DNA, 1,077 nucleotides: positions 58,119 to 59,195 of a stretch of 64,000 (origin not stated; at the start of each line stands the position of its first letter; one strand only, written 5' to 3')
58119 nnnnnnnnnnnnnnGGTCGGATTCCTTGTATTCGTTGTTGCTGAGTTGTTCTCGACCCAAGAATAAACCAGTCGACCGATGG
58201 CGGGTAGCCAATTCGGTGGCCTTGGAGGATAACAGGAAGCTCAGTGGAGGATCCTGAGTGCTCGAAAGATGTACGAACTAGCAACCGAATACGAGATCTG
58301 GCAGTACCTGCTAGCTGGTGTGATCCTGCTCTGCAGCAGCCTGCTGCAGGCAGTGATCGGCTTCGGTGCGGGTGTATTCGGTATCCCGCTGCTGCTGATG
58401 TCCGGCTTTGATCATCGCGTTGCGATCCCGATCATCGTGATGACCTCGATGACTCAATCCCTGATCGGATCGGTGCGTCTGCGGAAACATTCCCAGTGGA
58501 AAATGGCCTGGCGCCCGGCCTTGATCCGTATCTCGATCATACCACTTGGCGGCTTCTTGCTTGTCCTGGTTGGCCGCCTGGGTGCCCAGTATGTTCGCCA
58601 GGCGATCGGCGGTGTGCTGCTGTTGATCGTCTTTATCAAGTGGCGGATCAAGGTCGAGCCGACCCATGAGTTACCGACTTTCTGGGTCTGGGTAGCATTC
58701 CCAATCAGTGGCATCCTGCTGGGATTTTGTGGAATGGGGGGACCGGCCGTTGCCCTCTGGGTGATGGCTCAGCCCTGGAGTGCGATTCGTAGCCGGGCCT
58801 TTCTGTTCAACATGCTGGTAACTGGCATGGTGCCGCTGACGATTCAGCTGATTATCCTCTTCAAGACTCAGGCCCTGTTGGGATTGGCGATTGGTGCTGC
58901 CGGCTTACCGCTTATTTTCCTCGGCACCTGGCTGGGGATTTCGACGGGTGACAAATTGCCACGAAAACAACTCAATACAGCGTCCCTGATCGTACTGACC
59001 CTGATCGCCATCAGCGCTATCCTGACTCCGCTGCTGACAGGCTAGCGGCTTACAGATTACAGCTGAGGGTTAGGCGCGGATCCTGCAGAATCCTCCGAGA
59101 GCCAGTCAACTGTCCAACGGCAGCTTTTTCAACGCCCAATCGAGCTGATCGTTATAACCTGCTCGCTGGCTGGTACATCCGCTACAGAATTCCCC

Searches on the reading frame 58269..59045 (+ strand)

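Call 42: search_protein_families(library=pfam, proteins=[window:58269-59045:+], max_evalue=0.00001)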
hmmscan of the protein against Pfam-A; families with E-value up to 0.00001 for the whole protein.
window:58269-59045:+ (258 aa): 1 family
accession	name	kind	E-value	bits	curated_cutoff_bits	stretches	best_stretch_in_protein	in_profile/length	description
PF01925.25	TauE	-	2.9e-17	63.6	32.6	1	19-249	4-236/237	Sulfite exporter TauE/SafE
